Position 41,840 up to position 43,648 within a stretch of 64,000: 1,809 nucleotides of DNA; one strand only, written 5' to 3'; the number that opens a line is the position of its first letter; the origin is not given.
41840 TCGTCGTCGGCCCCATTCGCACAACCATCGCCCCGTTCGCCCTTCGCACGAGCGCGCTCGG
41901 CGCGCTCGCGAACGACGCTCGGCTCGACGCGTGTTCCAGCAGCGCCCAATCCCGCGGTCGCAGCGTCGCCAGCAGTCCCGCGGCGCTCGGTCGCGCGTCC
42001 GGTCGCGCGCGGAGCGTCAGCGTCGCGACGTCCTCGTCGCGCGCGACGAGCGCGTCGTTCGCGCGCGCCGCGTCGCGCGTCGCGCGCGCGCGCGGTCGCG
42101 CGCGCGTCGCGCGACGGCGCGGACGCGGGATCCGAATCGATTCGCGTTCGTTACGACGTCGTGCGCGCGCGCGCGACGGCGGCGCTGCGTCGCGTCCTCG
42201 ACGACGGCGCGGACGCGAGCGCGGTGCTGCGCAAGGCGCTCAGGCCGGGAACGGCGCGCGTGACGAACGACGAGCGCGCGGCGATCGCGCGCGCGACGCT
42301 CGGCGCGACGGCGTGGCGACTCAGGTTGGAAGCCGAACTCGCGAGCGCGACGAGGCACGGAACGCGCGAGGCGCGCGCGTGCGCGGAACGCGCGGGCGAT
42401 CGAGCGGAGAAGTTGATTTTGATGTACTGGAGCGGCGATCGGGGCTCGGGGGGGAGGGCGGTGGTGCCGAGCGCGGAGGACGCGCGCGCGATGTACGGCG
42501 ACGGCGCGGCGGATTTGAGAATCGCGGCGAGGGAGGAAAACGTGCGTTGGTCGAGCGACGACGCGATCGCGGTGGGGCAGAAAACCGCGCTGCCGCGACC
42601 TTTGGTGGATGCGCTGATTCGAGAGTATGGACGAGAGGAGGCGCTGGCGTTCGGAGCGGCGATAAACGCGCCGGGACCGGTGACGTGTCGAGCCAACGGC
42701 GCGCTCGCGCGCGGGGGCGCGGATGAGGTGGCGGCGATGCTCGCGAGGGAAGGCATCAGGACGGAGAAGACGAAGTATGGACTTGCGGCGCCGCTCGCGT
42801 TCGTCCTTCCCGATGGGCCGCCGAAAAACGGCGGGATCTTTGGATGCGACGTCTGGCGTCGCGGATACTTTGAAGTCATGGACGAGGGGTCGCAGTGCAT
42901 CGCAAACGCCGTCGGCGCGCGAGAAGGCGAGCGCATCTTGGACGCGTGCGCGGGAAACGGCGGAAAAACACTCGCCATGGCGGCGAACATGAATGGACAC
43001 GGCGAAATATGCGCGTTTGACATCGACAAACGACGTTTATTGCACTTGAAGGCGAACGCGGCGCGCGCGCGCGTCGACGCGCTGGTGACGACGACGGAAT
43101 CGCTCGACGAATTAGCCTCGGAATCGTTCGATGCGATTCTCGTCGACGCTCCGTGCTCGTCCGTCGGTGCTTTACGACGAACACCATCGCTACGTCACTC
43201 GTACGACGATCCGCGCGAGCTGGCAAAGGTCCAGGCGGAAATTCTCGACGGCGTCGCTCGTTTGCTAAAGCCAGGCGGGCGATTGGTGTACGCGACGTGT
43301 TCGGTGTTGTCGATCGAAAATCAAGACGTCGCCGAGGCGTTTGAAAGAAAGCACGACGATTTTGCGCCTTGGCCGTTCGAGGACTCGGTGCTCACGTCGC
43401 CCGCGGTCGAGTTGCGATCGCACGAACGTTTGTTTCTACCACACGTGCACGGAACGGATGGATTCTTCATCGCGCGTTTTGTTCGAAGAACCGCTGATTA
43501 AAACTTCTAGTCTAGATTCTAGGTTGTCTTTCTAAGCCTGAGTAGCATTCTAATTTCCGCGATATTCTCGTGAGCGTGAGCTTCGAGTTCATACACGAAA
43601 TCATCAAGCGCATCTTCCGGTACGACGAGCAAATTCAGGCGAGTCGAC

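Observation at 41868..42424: RNA m5C-methyltransferase gene whose conserved N-terminal domain has no ATG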

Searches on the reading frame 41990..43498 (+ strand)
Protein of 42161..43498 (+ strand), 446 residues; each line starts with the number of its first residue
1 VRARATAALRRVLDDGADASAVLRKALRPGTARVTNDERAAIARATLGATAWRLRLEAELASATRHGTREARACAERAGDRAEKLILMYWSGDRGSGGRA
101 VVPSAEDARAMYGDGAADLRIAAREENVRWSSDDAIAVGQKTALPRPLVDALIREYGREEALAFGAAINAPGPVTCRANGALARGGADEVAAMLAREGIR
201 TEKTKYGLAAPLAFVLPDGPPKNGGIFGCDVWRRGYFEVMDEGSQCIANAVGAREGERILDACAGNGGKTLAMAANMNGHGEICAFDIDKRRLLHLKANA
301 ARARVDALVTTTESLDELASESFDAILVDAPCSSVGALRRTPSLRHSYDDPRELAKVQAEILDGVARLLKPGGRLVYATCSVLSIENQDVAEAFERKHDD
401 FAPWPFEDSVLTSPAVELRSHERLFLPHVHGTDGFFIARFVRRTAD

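Call 6: search_protein_families(library=ncbifam, proteins=[window:42161-43498:+], max_evalue=0.01)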
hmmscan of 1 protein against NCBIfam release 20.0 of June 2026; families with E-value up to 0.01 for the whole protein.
window:42161-43498:+ (446 aa): 29 families (the best 25 are shown)
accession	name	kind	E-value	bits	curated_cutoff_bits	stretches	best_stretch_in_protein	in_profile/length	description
NF011494.0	PRK14902.1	equivalog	1.5e-63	215.2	319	1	132-443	137-443/444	16S rRNA (cytosine(967)-C(5))-methyltransferase RsmB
NF011493.0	PRK14901.1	equivalog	1e-53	182.8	540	1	119-442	126-445/447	16S rRNA (cytosine(967)-C(5))-methyltransferase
TIGR00563.1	rsmB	equivalog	3.7e-52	177.9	269.05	1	131-443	131-436/437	16S rRNA (cytosine(967)-C(5))-methyltransferase RsmB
NF008149.0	PRK10901.1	equivalog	2.4e-50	171.8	375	1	119-443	126-433/434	16S rRNA (cytosine(967)-C(5))-methyltransferase RsmB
TIGR00446.1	nop2p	subfamily_domain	7.6e-36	123.7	210.45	1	234-440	50-262/264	NOL1/NOP2/sun family putative RNA methylase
NF011495.0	PRK14903.1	equivalog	4.5e-31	108.1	503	1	170-397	160-384/431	16S rRNA (cytosine(967)-C(5))-methyltransferase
NF041567.1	mtaseRsmF_Thermus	equivalog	3.4e-30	105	690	1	235-442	72-290/443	16S rRNA (cytosine(1407)-C(5))-methyltransferase RsmF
NF008898.0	PRK11933.1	equivalog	5.7e-28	97.6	588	1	254-442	116-310/480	16S rRNA (cytosine(1407)-C(5))-methyltransferase RsmF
NF040814.1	tRNA_cyt_mtase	equivalog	7e-23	81.1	550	1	246-399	95-253/305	tRNA (cytosine(49)-C(5))-methyltransferase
NF043040.1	corrin_prot_MT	hypoth_equivalog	2e-06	27.4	180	1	244-328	31-116/216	corrinoid protein-associated methyltransferase CpaM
NF052510.1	methyltran_MpqE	exception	2.4e-06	27.1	335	1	248-337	39-131/234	methyl-plastoquinone biosynthesis methyltransferase MpqE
TIGR02469.1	CbiT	equivalog_domain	2.5e-06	27.8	78.3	1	253-329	17-95/124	precorrin-6Y C5,15-methyltransferase (decarboxylating) subunit CbiT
NF053511.1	tRNA_U34_MnmM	equivalog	1.5e-05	24.7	135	1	254-312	16-78/183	tRNA 5-(aminomethyl)-2-thiouridylate-methyltransferase MnmM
NF001785.0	PRK00517.2-2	equivalog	3.9e-05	23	188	1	255-327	145-216/282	50S ribosomal protein L11 methyltransferase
NF045667.1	MTase_DVU1556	equivalog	7.4e-05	22.3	155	1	232-330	3-92/213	DVU_1556 family methyltransferase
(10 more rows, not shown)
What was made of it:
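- On RsmB proper (16S rRNA C967 methyltransferase equivalog): Best model NF011494 gives 215 bits against a cut-off of 319; TIGR00563 gives 178 against 269 (call 6).
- Closest known: Bacterial RsmB/Fmu. Same: The best NCBIfam hits are RsmB models aligned almost end to end (call 6).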

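Call 8: find_homologous_proteins(query=window:42161-43498:+, max_evalue=1e-10)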
Query window:42161-43498:+ (446 aa): 7309 proteins with E <= 1e-10 among 8000 candidates; the best 120 are listed.
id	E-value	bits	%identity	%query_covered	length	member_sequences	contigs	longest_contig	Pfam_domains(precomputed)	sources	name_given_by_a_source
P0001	4.7e-287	969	99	100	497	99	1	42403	PF13847.13,PF05175.21,PF13649.13,PF01189.24,PF01209.25,PF08241.19,PF08242.19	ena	-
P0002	5.2e-258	874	89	98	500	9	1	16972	PF13847.13,PF05175.21,PF13649.13,PF01189.24,PF01209.25,PF08241.19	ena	-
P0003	9.6e-189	646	99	68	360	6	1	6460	PF01189.24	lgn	-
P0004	6.5e-144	498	57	100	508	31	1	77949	PF13847.13,PF05175.21,PF01189.24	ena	-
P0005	7.0e-140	485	56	100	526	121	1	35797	PF13847.13,PF05175.21,PF13649.13,PF01189.24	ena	-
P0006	4.6e-139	482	56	99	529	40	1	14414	PF13847.13,PF05175.21,PF13649.13,PF01189.24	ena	-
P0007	9.9e-133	461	57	99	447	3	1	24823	PF13847.13,PF05175.21,PF13649.13,PF01189.24,PF22458.2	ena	-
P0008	1.2e-131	457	56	99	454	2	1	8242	PF05175.21,PF13649.13,PF01189.24,PF22458.2,PF09445.17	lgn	-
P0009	1.4e-128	447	53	96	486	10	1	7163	PF13847.13,PF05175.21,PF13649.13,PF01189.24,PF22458.2,PF09445.17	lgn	-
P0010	2.4e-125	437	53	99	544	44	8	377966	PF13847.13,PF13649.13,PF01189.24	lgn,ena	-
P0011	6.7e-125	435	53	95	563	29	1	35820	PF13847.13,PF01189.24,PF22458.2,PF01728.26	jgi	-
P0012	2.2e-124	433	51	100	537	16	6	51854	PF13847.13,PF13649.13,PF01189.24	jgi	jgi:16S rRNA (cytosine967-C5)-methyltransferase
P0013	2.7e-123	430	51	99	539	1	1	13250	PF13847.13,PF13649.13,PF01189.24,PF08241.19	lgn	-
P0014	5.6e-122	426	52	96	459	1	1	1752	PF13847.13,PF13649.13,PF01189.24,PF01209.25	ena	-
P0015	1.7e-121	424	51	99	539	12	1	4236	PF13847.13,PF13649.13,PF01189.24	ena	-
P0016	2.4e-119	417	61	71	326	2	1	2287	PF13847.13,PF05175.21,PF13649.13,PF01189.24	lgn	-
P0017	1.1e-118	415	49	97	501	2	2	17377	PF13847.13,PF05175.21,PF01189.24,PF01728.26,PF01209.25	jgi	-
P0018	1.6e-116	408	54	88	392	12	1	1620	PF13847.13,PF13649.13,PF01189.24,PF22458.2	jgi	jgi:16S rRNA (cytosine967-C5)-methyltransferase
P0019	1.1e-115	405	64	66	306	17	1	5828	PF13847.13,PF05175.21,PF13649.13,PF01189.24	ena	-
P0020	8.1e-74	267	47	74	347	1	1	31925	PF13649.13,PF01189.24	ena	-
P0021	1.4e-72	263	42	94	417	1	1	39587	PF13847.13,PF01189.24,PF22458.2,PF01728.26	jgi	jgi:16S rRNA (cytosine967-C5)-methyltransferase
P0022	6.3e-72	261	39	96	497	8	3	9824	PF13847.13,PF01189.24,PF22458.2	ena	-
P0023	1.0e-71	260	41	95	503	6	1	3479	PF13847.13,PF01189.24,PF22458.2,PF01728.26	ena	-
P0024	2.1e-71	259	40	96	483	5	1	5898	PF13847.13,PF13649.13,PF01189.24,PF22458.2,PF01728.26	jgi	jgi:16S rRNA (cytosine967-C5)-methyltransferase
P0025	3.4e-61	225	39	98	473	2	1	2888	PF01189.24,PF22458.2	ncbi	-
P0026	2.4e-60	223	38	95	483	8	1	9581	PF01189.24,PF22458.2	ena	-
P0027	4.4e-60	222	37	99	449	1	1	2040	PF13847.13,PF13649.13,PF01189.24,PF22458.2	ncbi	-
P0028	5.8e-60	221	38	98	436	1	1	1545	PF01189.24,PF22458.2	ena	-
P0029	6.0e-59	218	44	63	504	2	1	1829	PF01189.24,PF22458.2,PF01728.26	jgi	-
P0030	1.1e-58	217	35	96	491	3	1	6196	PF01189.24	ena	-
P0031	9.3e-58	214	37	98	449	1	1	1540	PF01189.24,PF22458.2,PF01728.26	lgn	-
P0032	2.1e-57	213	40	94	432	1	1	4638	PF01189.24,PF22458.2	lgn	-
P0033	6.2e-57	211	44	71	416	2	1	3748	PF01189.24,PF22458.2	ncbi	-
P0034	6.7e-57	211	42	67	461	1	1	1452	PF01189.24,PF22458.2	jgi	-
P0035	7.1e-57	211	44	72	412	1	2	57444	PF13847.13,PF13649.13,PF01189.24,PF22458.2,PF01209.25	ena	-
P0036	1.6e-56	210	44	67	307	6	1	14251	PF13847.13,PF13649.13,PF01189.24,PF22458.2,PF01209.25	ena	-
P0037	1.6e-56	210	45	67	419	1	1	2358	PF13847.13,PF01189.24,PF22458.2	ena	-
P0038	2.8e-56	209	42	69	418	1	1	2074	PF13847.13,PF13649.13,PF01189.24,PF22458.2,PF01209.25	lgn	-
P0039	3.1e-56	209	38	99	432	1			PF01189.24,PF22458.2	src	-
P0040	3.3e-56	209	41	72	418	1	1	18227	PF13847.13,PF01189.24,PF22458.2,PF01209.25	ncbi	-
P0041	3.5e-56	209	40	75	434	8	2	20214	PF13847.13,PF17125.11,PF13649.13,PF01189.24,PF22458.2,PF01209.25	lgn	-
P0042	5.1e-56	208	40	70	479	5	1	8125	PF01189.24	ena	-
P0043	6.8e-56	208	42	61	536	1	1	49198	PF13649.13,PF01189.24,PF22458.2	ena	-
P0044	7.3e-56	208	36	98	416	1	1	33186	PF01189.24,PF22458.2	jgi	jgi:16S rRNA (cytosine967-C5)-methyltransferase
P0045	8.2e-56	208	39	96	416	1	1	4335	PF13847.13,PF13649.13,PF01189.24,PF22458.2,PF01209.25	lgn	-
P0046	1.9e-55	206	36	96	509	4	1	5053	PF01189.24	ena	-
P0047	2.1e-55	206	37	97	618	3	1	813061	PF01189.24,PF22458.2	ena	-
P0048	3.5e-55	206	42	70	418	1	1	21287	PF13847.13,PF01189.24,PF22458.2,PF01209.25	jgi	jgi:16S rRNA (cytosine967-C5)-methyltransferase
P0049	4.8e-55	205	40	77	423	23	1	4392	PF13847.13,PF01189.24,PF22458.2,PF01209.25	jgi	jgi:16S rRNA (cytosine967-C5)-methyltransferase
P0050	5.3e-55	205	36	98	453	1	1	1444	PF01189.24,PF22458.2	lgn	-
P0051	5.3e-55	205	44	67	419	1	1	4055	PF13847.13,PF01189.24,PF22458.2,PF01209.25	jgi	jgi:16S rRNA (cytosine967-C5)-methyltransferase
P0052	5.4e-55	205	40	69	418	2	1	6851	PF13847.13,PF01189.24,PF22458.2,PF01209.25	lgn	-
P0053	6.1e-55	205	43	71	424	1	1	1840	PF01189.24,PF22458.2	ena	-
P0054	6.1e-55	205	37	98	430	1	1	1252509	PF01189.24,PF22458.2,PF01209.25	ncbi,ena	-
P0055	7.3e-55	204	36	95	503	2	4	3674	PF13847.13,PF01189.24,PF22458.2,PF01209.25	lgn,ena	-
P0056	7.8e-55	204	43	67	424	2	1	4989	PF13847.13,PF13649.13,PF01189.24,PF22458.2,PF01209.25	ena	-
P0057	8.2e-55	204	40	71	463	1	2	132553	PF13847.13,PF01189.24,PF22458.2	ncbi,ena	-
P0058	9.5e-55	204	44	73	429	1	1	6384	PF13847.13,PF13649.13,PF01189.24,PF22458.2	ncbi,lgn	-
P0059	1.1e-54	204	43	72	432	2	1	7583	PF01189.24,PF22458.2,PF01029.24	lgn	-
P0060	1.1e-54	204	41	73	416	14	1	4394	PF13847.13,PF01189.24,PF22458.2,PF01209.25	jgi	jgi:16S rRNA (cytosine967-C5)-methyltransferase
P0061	1.1e-54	204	41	70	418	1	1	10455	PF13847.13,PF01189.24,PF22458.2,PF01209.25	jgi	jgi:16S rRNA (cytosine967-C5)-methyltransferase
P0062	1.2e-54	204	-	-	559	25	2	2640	PF01189.24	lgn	-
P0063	1.4e-54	204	41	69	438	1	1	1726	PF13847.13,PF01189.24,PF22458.2,PF01209.25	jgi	jgi:16S rRNA (cytosine967-C5)-methyltransferase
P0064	1.4e-54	204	41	69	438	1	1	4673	PF13847.13,PF01189.24,PF22458.2,PF01209.25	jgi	jgi:16S rRNA (cytosine967-C5)-methyltransferase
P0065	1.5e-54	203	40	70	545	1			PF01189.24,PF22458.2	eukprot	eukprot:TRINITY_DN18629_c0_g1_i1.p1 TRINITY_DN18629_c0_g1~~TRINITY_DN18629_c0_g1_i1.p1 ORF type:comp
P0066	1.5e-54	203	43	67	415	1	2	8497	PF13847.13,PF01189.24,PF22458.2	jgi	jgi:16S rRNA (cytosine967-C5)-methyltransferase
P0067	1.5e-54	203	44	67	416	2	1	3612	PF13847.13,PF17125.11,PF01189.24,PF22458.2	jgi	-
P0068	1.6e-54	203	42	71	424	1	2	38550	PF01189.24,PF22458.2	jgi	jgi:16S rRNA (cytosine967-C5)-methyltransferase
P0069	2.5e-54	203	41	67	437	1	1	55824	PF13847.13,PF01189.24,PF22458.2,PF01209.25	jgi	jgi:16S rRNA (cytosine967-C5)-methyltransferase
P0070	2.5e-54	203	41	67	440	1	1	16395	PF13847.13,PF01189.24,PF22458.2,PF01209.25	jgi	jgi:16S rRNA (cytosine967-C5)-methyltransferase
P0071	3.3e-54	202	41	67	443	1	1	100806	PF13847.13,PF01189.24,PF22458.2,PF01209.25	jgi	jgi:16S rRNA (cytosine967-C5)-methyltransferase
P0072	3.4e-54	202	34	96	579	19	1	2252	PF01189.24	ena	-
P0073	3.6e-54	202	35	97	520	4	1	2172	PF01189.24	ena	-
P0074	3.8e-54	202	42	68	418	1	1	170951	PF13847.13,PF05175.21,PF13649.13,PF01189.24,PF22458.2,PF01209.25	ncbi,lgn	-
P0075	4.5e-54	202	43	67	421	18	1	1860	PF13847.13,PF13649.13,PF01189.24,PF22458.2,PF01209.25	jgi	jgi:16S rRNA (cytosine967-C5)-methyltransferase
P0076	4.5e-54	202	43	67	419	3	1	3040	PF13847.13,PF01189.24,PF22458.2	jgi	-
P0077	4.5e-54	202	43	71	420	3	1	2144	PF13847.13,PF01189.24,PF22458.2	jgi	jgi:16S rRNA (cytosine967-C5)-methyltransferase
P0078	4.6e-54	202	41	72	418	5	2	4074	PF13847.13,PF13649.13,PF01189.24,PF22458.2,PF01209.25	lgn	-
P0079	4.7e-54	202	42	68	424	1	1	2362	PF13847.13,PF13649.13,PF01189.24,PF22458.2,PF01209.25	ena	-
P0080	5.1e-54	202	38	97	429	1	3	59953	PF01189.24,PF22458.2,PF01728.26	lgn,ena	-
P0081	5.2e-54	202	42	67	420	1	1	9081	PF13847.13,PF01189.24,PF22458.2,PF01209.25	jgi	jgi:16S rRNA (cytosine967-C5)-methyltransferase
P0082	5.3e-54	202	42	74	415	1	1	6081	PF13847.13,PF01189.24,PF22458.2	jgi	jgi:16S rRNA (cytosine967-C5)-methyltransferase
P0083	6.0e-54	201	43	67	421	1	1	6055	PF13847.13,PF13649.13,PF01189.24,PF22458.2,PF01209.25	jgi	jgi:16S rRNA (cytosine967-C5)-methyltransferase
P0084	6.3e-54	201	41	74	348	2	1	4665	PF01189.24,PF22458.2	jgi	jgi:16S rRNA (cytosine967-C5)-methyltransferase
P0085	6.6e-54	201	43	72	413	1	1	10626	PF13847.13,PF01189.24,PF22458.2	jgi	jgi:16S rRNA (cytosine967-C5)-methyltransferase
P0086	7.5e-54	201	45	67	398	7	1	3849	PF13847.13,PF01189.24,PF22458.2,PF01209.25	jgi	jgi:16S rRNA (cytosine967-C5)-methyltransferase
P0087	7.6e-54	201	42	70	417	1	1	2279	PF13847.13,PF01189.24,PF22458.2,PF01209.25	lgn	-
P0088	8.4e-54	201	40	72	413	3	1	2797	PF13847.13,PF01189.24,PF22458.2,PF01209.25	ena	-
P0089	9.7e-54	201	40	72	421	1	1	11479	PF13847.13,PF01189.24,PF22458.2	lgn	-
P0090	9.9e-54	201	41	73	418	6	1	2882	PF13847.13,PF13649.13,PF01189.24,PF22458.2,PF01209.25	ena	-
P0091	1.2e-53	201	40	72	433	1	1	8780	PF13847.13,PF13649.13,PF01189.24,PF22458.2,PF01209.25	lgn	-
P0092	1.4e-53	200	38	92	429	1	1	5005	PF01189.24,PF22458.2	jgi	jgi:16S rRNA (cytosine967-C5)-methyltransferase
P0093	1.4e-53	200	40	76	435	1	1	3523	PF01189.24,PF22458.2,PF01029.24,PF01209.25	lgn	-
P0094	2.0e-53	200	41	74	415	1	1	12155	PF13847.13,PF01189.24,PF22458.2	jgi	jgi:16S rRNA (cytosine967-C5)-methyltransferase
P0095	2.3e-53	200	42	71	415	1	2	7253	PF13847.13,PF01189.24,PF22458.2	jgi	jgi:16S rRNA (cytosine967-C5)-methyltransferase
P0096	2.6e-53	199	41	73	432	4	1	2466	PF01189.24,PF22458.2,PF01029.24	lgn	-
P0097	2.6e-53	199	39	98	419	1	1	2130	PF13847.13,PF01189.24,PF22458.2,PF01209.25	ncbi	-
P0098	2.8e-53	199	41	69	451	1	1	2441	PF01189.24,PF22458.2,PF01728.26,PF01209.25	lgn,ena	-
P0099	2.9e-53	199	38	87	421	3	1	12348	PF13847.13,PF13649.13,PF01189.24,PF22458.2,PF01209.25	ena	-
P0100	3.8e-53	199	41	65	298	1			PF13847.13,PF05175.21,PF01189.24,PF22458.2,PF01209.25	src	-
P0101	3.8e-53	199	33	71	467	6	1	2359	PF01189.24,PF22458.2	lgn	-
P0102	3.9e-53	199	43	70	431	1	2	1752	PF13847.13,PF01189.24,PF22458.2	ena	-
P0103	3.9e-53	199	42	72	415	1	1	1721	PF13847.13,PF01189.24,PF22458.2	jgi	jgi:16S rRNA (cytosine967-C5)-methyltransferase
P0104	3.9e-53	199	38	71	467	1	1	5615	PF13847.13,PF01189.24,PF22458.2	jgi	jgi:16S rRNA (cytosine967-C5)-methyltransferase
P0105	4.0e-53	199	42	73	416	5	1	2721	PF13847.13,PF13649.13,PF01189.24,PF22458.2,PF01209.25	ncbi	-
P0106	4.0e-53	199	44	68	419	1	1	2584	PF13847.13,PF01189.24,PF22458.2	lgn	-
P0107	4.4e-53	199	44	67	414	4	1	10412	PF01189.24,PF22458.2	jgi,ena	-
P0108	4.7e-53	198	41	77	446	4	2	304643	PF13847.13,PF01189.24,PF22458.2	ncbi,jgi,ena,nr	ncbi:MAG TPA: methyltransferase domain-containing protein [Anaeromyxobacter sp.]|nr:methyltransferas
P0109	5.7e-53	198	43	67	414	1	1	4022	PF01189.24,PF22458.2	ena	-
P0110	5.7e-53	198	43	67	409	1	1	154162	PF13649.13,PF01189.24,PF22458.2,PF01209.25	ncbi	-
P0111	5.7e-53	198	41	74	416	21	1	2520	PF13847.13,PF13649.13,PF01189.24,PF22458.2,PF01209.25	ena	-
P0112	6.2e-53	198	38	72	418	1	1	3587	PF13847.13,PF01189.24,PF22458.2,PF01209.25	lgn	-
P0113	6.3e-53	198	38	97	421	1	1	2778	PF01189.24,PF22458.2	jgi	jgi:16S rRNA (cytosine967-C5)-methyltransferase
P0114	6.4e-53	198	41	71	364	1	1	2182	PF13847.13,PF01189.24,PF22458.2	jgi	-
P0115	6.5e-53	198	44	67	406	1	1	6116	PF13649.13,PF01189.24,PF22458.2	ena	-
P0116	6.7e-53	198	43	70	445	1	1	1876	PF13847.13,PF13649.13,PF01189.24,PF22458.2,PF01209.25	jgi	jgi:16S rRNA (cytosine967-C5)-methyltransferase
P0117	6.8e-53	198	38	69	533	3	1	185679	PF01189.24,PF22458.2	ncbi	ncbi:unnamed protein product, partial [Polarella glacialis]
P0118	7.2e-53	198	43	70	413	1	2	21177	PF13847.13,PF13649.13,PF01189.24,PF22458.2,PF01209.25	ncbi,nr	ncbi:MAG TPA: RsmB/NOP family class I SAM-dependent RNA methyltransferase [Anaeromyxobacteraceae bac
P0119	7.2e-53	198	41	70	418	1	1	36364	PF13847.13,PF01189.24,PF22458.2,PF01209.25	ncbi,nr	ncbi:MAG TPA: RsmB/NOP family class I SAM-dependent RNA methyltransferase [Noviherbaspirillum sp.]|n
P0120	8.2e-53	198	39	74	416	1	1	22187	PF13847.13,PF01189.24,PF22458.2,PF01209.25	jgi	jgi:16S rRNA (cytosine967-C5)-methyltransferase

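Call 10: find_encoding_contigs(protein=P0001, flank=6000, max_places=6)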
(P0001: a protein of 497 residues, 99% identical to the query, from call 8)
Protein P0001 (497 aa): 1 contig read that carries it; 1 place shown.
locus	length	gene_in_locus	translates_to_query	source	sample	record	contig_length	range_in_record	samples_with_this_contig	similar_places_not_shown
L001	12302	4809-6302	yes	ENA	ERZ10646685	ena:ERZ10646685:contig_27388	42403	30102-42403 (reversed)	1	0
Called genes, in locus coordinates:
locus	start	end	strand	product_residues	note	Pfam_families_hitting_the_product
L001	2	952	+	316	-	?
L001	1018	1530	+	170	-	PF02152:FolB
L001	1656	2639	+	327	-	PF00153:Mito_carr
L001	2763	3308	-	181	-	-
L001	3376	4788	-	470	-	-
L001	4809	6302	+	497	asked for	PF08242:Methyltransf_12 (faint), PF01209:Ubie_methyltran (faint), PF05175:MTS, PF01189:Methyltr_RsmB-F, PF08241:Methyltransf_11 (faint), PF13649:Methyltransf_25 (weak), PF13847:Methyltransf_31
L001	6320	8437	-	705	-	PF07393:Sec10_HB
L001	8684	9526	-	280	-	PF00596:Aldolase_II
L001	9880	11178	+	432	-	PF10294:Methyltransf_16 (weak)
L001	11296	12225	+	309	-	-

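Call 11: find_encoding_contigs(protein=P0002, flank=6000, max_places=4)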
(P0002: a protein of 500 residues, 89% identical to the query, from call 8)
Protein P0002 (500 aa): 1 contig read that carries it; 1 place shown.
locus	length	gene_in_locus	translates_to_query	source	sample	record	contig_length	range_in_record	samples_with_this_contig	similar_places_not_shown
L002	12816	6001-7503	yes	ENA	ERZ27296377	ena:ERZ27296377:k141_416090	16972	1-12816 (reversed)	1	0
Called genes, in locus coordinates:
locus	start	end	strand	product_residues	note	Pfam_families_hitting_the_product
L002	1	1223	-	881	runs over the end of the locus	PF17047:SMP_LBD, PF25669:SMP_MUG190-like (faint), PF00168:C2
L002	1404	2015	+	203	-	-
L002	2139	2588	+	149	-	PF02152:FolB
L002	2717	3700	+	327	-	PF00153:Mito_carr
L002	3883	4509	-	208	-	-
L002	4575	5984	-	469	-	-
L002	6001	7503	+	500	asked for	PF01209:Ubie_methyltran (weak), PF05175:MTS (weak), PF01189:Methyltr_RsmB-F, PF13649:Methyltransf_25 (weak), PF13847:Methyltransf_31, PF08241:Methyltransf_11 (faint)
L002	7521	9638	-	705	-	PF07393:Sec10_HB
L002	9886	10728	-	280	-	PF00596:Aldolase_II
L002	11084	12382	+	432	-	PF10294:Methyltransf_16 (weak)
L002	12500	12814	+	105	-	?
